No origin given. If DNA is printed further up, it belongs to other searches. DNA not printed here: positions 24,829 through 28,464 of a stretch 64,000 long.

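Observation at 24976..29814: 1612-aa STAND NTPase with putative N-terminal nuclease-like domain (Avs-like)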

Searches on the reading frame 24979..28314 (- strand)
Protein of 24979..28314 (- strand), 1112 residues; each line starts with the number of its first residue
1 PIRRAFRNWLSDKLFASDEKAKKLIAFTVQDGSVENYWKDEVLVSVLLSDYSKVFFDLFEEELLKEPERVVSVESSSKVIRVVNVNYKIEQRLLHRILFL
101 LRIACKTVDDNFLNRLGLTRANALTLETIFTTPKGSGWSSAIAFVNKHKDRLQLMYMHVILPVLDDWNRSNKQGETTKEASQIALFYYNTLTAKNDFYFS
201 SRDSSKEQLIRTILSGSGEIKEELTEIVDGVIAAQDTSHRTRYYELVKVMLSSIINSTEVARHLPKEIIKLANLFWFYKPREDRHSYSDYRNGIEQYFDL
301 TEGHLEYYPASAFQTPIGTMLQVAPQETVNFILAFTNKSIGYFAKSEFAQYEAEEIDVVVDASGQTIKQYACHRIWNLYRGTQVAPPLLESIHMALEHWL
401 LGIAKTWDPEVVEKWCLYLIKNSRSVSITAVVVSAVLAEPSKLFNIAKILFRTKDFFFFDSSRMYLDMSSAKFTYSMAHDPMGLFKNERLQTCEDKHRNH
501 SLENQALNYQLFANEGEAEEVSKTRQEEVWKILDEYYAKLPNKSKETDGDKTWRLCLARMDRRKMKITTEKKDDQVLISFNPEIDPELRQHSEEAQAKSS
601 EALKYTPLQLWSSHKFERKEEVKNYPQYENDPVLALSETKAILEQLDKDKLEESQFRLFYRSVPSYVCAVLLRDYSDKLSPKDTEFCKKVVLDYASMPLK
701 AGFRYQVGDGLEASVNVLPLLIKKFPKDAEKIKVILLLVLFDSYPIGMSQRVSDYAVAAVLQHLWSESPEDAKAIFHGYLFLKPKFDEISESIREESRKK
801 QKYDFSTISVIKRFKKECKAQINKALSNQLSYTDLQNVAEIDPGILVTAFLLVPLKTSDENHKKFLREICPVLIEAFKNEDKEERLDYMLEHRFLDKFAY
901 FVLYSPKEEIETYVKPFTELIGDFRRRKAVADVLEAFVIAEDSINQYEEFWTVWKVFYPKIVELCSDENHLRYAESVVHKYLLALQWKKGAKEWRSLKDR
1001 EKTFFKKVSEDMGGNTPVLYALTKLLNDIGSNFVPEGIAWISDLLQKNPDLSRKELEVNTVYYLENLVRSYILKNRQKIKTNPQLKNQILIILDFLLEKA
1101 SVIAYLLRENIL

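Call 66: predict_structure(alignment_id=A3)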
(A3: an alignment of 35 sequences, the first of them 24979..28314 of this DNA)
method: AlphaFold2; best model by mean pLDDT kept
length: 1112 residues; sequences in the alignment: 35
mean_pLDDT: 84.6   pTM: 0.67
mean pLDDT of the five models: 84.6, 82.0, 80.6, 79.7, 77.3
residues with pLDDT >= 90: 496; 70-90: 474; 50-70: 116; < 50: 26
segments of 3 or more residues with pLDDT < 50: 76-83, 121-125, 283-292
pLDDT, mean of each block of 10 residues (from residue 1): 77 83 86 84 90 91 86 52 60 90 84 64 53 90 96 88 89 93 95 72 77 93 96 84 89 88 95 85 45 72 59 89 96 96 78 86 85 87 78 94 92 96 96 94 92 92 79 60 73 82 92 80 90 93 84 89 86 77 78 72 79 87 87 92 83 69 93 91 94 91 69 93 90 94 70 91 92 93 92 81 72 92 89 83 91 90 91 81 68 92 93 89 65 92 91 94 77 76 81 80 92 90 91 92 92 80 89 88 92 90 82 73
secondary structure, 60 per line:
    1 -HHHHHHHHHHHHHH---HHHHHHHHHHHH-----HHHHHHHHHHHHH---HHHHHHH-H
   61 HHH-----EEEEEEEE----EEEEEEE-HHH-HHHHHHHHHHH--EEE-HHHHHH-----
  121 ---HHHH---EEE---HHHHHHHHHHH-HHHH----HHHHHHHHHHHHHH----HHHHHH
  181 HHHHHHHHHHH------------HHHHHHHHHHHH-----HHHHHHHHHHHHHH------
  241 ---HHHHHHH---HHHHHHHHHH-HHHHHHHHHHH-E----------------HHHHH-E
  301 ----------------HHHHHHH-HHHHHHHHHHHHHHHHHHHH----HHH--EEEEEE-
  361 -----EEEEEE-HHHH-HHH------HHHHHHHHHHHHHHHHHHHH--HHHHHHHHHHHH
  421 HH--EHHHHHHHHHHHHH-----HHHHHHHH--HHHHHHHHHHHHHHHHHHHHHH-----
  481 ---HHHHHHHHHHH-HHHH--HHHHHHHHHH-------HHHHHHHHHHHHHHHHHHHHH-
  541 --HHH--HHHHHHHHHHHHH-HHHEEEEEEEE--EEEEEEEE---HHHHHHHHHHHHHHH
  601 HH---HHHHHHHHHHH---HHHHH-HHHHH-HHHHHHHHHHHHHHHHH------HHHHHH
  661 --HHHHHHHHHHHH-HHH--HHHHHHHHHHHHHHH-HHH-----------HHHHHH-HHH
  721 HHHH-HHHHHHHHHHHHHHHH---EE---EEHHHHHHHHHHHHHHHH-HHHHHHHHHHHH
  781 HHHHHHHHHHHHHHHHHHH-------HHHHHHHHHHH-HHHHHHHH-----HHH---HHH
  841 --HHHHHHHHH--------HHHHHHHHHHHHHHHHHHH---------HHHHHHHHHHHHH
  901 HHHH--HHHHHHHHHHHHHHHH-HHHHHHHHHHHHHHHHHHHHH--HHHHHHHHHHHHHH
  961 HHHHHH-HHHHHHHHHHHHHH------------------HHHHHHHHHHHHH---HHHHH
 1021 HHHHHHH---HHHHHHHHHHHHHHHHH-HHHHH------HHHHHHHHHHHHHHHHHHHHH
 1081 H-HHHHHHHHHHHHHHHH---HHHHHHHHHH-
elements in order (helices of 4 or more, strands of 3 or more residues): H2-15 H19-30 H36-48 H52-58 H60-63 E69-76 E81-87 H93-103 E106-108 H110-115 H124-127 E131-133 H137-147 H149-152 H157-170 H175-191 H204-215 H221-234 H244-250 H254-263 H265-275 H294-298 H317-323 H325-344 E354-359 E366-371 H373-376 H387-406 H409-422 H426-438 H444-451 H454-475 H484-494 H496-499 H502-511 H519-539 H548-560 E565-572 E575-582 H586-602 H606-616 H620-624 H626-630 H632-648 H655-660 H663-674 H681-695 H711-716 H718-724 H726-741 H752-767 H769-799 H807-817 H819-826 H843-851 H860-878 H888-904 H907-922 H924-944 H947-966 H968-981 H1000-1012 H1016-1027 H1031-1047 H1049-1053 H1060-1081 H1083-1098 H1102-1111

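Call 68: fold_search(model_id=the predicted structure, library=pdb)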
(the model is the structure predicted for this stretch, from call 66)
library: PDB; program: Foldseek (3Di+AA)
matches with E <= 10: 926; with E <= 0.001: 84
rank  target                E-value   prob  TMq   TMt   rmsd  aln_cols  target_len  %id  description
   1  8dgf_B                1.1e-68  1.00  0.77  0.58   6.0      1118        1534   42  Avs4 bound to phage PhiV-1 portal (released 2022-08-03)
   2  8dgf_A                2.8e-68  1.00  0.77  0.58   6.0      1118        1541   42  Avs4 bound to phage PhiV-1 portal (released 2022-08-03)
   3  7mq8_LM               2.4e-05  1.00  0.16  0.10  62.2      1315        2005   11  Cryo-EM structure of the human SSU processome, state pre-A1 (released 2021-09-22)
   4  9im6_A                3.6e-05  1.00  0.21  0.21  36.2      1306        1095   12  Structure of influenza A virus RNA polymerase PB1 and nuclear import host factor RanBP5 complex (released 2024-11-27)
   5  9hfl_A                3.6e-05  1.00  0.19  0.19  23.2      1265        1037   11  Cryo-EM structure of the human snRNA export complex comprising CBC-PHAX-CRM1-RanGTP and capped-RNA (released 2025-07-16)
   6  8cmk_B                3.9e-05  1.00  0.21  0.25  21.3      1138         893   11  Transportin-3 TNPO3 in complex with RSY region of CIRBP (released 2024-03-06)
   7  7sx4_D                5.6e-05  1.00  0.15  0.13  54.2      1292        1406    9  Human NALCN-FAM155A-UNC79-UNC80 channelosome with CaM bound, conformation 2/2 (released 2021-12-29)
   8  7zbz_D                6.8e-05  1.00  0.17  0.17  29.2      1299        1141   11  CAND1 delhairpin-SCF-SKP2 CAND1 partly engaged SCF partly rocked (released 2023-04-19)
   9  8cdj_D                7.3e-05  1.00  0.18  0.22  29.0      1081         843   11  CAND1 b-hairpin++-SCF-SKP2 CAND1 rolling SCF engaged (released 2023-04-19)
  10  8or3_C                7.3e-05  1.00  0.16  0.15  25.8      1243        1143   11  CAND1-CUL1-RBX1-SKP1-SKP2-DCNL1 (released 2023-06-28)
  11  8qyz_C                7.5e-05  1.00  0.20  0.21  22.8      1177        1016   11  Crystal structure of hiNES2 in complex with Xpo1 and RanGTP (released 2024-11-06)
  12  7q3l_A                9.4e-05  1.00  0.19  0.24  21.8      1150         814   10  Human 17S U2 snRNP 5' domain (released 2022-03-30)
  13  8cmk_A                9.4e-05  1.00  0.18  0.21  21.6      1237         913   10  Transportin-3 TNPO3 in complex with RSY region of CIRBP (released 2024-03-06)
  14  6en4_C                1.0e-04  1.00  0.18  0.22  21.6      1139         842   10  SF3b core in complex with a splicing modulator (released 2018-06-20)
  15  4xrk                  1.0e-04  1.00  0.18  0.22  23.7      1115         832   10  Crystal Structure of Importin Beta in a Polyethylene Glycol Condition (released 2016-01-27)
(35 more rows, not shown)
